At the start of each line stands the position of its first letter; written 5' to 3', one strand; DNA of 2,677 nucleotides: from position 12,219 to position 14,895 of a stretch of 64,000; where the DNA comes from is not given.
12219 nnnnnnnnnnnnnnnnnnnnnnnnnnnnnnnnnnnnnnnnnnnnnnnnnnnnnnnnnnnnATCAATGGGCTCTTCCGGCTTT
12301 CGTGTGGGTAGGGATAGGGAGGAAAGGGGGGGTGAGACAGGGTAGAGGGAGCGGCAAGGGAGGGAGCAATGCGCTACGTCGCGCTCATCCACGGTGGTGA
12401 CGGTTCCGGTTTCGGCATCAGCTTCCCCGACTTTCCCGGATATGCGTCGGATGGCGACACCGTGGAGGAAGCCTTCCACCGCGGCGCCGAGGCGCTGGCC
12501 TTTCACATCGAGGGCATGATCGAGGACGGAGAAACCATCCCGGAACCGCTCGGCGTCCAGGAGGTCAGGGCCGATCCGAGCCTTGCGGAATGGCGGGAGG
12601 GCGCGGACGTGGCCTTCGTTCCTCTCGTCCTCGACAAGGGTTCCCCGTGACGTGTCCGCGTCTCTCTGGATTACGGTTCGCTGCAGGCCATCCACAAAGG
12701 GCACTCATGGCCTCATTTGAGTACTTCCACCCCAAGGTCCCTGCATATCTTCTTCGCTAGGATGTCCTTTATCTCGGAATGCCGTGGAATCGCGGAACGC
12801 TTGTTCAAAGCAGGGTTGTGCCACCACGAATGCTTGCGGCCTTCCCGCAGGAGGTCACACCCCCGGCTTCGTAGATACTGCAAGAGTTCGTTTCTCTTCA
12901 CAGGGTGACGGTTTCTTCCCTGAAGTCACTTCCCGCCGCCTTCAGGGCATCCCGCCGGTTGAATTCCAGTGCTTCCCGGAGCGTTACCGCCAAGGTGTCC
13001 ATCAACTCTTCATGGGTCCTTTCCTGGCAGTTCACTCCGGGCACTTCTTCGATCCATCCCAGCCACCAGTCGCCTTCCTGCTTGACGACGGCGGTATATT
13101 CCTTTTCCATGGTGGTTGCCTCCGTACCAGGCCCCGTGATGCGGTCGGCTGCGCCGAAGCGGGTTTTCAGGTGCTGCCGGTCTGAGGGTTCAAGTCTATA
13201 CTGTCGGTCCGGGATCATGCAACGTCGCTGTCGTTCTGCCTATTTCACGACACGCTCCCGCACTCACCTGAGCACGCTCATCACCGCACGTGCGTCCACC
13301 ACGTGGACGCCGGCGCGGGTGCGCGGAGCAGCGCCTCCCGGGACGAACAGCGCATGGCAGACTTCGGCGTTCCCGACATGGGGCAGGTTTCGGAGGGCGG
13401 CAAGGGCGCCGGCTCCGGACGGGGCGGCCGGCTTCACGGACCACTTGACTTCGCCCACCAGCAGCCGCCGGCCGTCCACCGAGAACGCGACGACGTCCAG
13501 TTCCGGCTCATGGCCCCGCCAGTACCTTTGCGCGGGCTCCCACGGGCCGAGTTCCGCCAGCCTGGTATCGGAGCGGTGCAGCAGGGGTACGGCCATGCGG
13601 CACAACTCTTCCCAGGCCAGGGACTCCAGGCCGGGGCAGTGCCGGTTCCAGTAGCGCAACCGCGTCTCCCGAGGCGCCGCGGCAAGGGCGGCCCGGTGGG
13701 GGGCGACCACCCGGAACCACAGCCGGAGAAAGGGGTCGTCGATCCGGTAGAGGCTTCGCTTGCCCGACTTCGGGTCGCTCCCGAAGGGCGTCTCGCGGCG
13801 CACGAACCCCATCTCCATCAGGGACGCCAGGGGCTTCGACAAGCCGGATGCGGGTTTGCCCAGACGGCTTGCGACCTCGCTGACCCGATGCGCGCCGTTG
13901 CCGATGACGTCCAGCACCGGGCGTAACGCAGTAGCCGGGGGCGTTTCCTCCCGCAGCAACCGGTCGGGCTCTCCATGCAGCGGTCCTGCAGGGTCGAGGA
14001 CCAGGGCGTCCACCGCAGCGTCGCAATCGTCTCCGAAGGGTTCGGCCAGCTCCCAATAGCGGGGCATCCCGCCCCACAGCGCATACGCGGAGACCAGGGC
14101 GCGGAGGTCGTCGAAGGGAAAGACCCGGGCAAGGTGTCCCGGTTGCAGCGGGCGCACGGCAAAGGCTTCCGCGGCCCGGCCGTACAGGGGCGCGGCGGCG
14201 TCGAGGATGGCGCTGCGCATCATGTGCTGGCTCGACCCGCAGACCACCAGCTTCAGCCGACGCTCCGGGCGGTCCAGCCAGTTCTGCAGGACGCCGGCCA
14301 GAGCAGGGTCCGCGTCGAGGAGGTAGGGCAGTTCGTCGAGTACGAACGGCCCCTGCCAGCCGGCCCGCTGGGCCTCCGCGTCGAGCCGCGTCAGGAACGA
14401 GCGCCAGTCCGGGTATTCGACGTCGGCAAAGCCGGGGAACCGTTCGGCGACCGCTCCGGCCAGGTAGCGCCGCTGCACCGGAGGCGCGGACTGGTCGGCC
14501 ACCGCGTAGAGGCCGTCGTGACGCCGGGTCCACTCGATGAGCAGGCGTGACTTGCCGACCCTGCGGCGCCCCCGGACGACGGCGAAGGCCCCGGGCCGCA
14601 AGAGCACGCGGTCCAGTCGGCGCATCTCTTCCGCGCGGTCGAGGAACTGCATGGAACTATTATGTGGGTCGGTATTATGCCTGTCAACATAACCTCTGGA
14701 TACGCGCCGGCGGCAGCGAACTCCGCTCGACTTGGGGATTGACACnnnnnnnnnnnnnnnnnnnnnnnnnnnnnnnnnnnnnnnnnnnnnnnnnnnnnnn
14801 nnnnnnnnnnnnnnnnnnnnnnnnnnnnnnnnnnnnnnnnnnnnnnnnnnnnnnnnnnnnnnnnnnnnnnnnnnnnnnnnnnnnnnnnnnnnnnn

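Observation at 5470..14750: A ~9 kb lower-GC defence island next to nth: NYN remnant, Type I R-M, OLD/PARIS-like gene, hicBA plus extra hicB, and a DUF234 ATPase.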

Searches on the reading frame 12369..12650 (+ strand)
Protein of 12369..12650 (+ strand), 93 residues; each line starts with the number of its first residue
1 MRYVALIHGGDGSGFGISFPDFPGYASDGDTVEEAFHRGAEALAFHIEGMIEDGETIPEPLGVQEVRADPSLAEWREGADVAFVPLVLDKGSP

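Call 3: search_protein_families(library=pfam, proteins=[window:12369-12650:+], max_evalue=0.01)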
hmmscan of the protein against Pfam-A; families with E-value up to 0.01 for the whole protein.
window:12369-12650:+ (93 aa): 1 family
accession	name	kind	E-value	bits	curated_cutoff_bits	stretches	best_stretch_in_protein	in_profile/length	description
PF15919.11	HicB_lk_antitox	-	1.1e-18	67.9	27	1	3-75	1-73/123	HicB_like antitoxin of bacterial toxin-antitoxin system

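Call 4: search_protein_families(library=padloc, proteins=[window:12369-12650:+], max_evalue=0.01)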
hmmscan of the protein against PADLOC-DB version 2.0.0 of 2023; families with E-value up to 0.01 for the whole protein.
window:12369-12650:+ (93 aa): 0 families

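Call 52: search_protein_families(library=ncbifam, proteins=[window:12369-12650:+], max_evalue=0.01)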
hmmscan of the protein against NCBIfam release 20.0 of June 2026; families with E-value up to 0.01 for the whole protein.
window:12369-12650:+ (93 aa): 0 families

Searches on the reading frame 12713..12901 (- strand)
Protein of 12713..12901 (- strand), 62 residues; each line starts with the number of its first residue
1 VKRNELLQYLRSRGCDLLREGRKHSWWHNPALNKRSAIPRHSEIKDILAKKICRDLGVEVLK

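Call 3: search_protein_families(library=pfam, proteins=[window:12713-12901:-], max_evalue=0.01)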
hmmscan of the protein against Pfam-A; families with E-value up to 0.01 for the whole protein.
window:12713-12901:- (62 aa): 1 family
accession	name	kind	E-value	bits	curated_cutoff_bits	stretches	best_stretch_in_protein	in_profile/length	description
PF07927.17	HicA_toxin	-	3.6e-07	30.6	27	1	4-58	2-58/58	HicA toxin of bacterial toxin-antitoxin,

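Call 4: search_protein_families(library=padloc, proteins=[window:12713-12901:-], max_evalue=0.01)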
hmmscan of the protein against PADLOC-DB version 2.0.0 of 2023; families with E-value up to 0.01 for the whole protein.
window:12713-12901:- (62 aa): 0 families

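Call 52: search_protein_families(library=ncbifam, proteins=[window:12713-12901:-], max_evalue=0.01)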
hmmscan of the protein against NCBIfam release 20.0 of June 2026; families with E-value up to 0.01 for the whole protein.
window:12713-12901:- (62 aa): 0 families

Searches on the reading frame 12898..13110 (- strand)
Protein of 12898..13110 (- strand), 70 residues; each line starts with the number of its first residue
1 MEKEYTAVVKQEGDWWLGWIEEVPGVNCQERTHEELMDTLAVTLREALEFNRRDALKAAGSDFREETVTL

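Call 52: search_protein_families(library=ncbifam, proteins=[window:12898-13110:-], max_evalue=0.01)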
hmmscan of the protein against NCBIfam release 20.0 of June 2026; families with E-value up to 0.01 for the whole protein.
window:12898-13110:- (70 aa): 0 families

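Call 54: search_protein_families(library=pfam, proteins=[window:12898-13110:-], max_evalue=10)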
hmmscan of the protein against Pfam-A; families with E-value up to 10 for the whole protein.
window:12898-13110:- (70 aa): 2 families
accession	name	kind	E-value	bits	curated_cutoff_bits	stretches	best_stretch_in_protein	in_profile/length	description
PF21748.3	UPF0150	-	0.033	14.6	27.3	1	12-46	17-51/64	UPF0150-like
PF10518.14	TAT_signal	-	0.19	12.2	22.7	1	50-60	2-12/21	TAT (twin-arginine translocation) pathway signal sequence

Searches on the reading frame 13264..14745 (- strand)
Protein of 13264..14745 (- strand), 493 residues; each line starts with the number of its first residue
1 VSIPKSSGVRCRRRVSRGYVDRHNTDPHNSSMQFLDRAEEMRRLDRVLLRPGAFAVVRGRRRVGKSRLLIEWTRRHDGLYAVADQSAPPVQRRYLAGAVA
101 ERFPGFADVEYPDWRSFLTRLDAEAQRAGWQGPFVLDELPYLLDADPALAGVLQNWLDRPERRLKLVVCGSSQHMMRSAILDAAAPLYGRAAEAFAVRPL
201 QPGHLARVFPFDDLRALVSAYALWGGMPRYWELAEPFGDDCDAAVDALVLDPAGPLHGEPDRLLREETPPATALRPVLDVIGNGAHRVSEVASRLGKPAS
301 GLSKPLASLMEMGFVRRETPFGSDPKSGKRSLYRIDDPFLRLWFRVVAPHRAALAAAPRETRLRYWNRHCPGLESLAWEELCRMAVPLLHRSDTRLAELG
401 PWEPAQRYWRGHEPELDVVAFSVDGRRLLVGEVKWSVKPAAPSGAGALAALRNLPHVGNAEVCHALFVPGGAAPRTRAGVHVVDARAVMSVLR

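Call 3: search_protein_families(library=pfam, proteins=[window:13264-14745:-], max_evalue=0.01)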
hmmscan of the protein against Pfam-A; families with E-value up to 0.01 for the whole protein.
window:13264-14745:- (493 aa): 6 families
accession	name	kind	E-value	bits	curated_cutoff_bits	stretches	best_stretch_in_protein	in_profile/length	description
PF01637.24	ATPase_2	-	1.5e-09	38.4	33.2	1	34-228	1-219/225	ATPase domain predominantly from Archaea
PF03008.20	DUF234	-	2e-08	35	22.5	1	343-436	1-90/100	Archaea bacterial proteins of unknown function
PF09339.16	HTH_IclR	-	0.00011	22.3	22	1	282-318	13-51/52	IclR helix-turn-helix domain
PF12802.13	MarR_2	-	0.00014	22.4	27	1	277-318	10-53/61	MarR family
PF01978.25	TrmB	-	0.0011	19.3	25.6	1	283-319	20-56/68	Sugar-specific transcriptional regulator TrmB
PF13173.12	AAA_14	-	0.0019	18.7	27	1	55-191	5-115/129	AAA domain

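Call 4: search_protein_families(library=padloc, proteins=[window:13264-14745:-], max_evalue=0.01)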
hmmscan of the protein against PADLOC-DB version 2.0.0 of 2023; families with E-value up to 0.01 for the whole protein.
window:13264-14745:- (493 aa): 6 families
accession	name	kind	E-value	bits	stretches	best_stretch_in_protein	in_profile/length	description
PDLC04985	PDC-S27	-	1.6e-24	84.7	1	32-436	4-417/484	-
PDLC04984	PDC-S27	-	8.3e-23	79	1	33-353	3-332/474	-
PDLC04787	PDC-S01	-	7.5e-05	19.8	0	162-234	118-190/412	-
PDLC01438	Csa3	-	0.0093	14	0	277-344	153-210/305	"CAS-I,CAS-II,CAS-III,CAS-IV,CAS-V,CAS-VI; associated_signaling"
PDLC01434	CasR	-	0.0098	13.8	0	276-318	132-174/191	"CAS-I,CAS-II,CAS-III,CAS-IV,CAS-V,CAS-VI; associated_signaling"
PDLC01848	CARF3--CARF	-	0.0098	13.6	0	276-319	141-183/197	-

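Call 52: search_protein_families(library=ncbifam, proteins=[window:13264-14745:-], max_evalue=0.01)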
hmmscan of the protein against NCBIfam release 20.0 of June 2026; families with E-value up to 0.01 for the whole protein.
window:13264-14745:- (493 aa): 1 family
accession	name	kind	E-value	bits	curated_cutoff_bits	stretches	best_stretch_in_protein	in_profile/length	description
NF033788.1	HTH_metalloreg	subfamily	0.00062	19.5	55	1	277-340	16-73/77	metalloregulator ArsR/SmtB family transcription factor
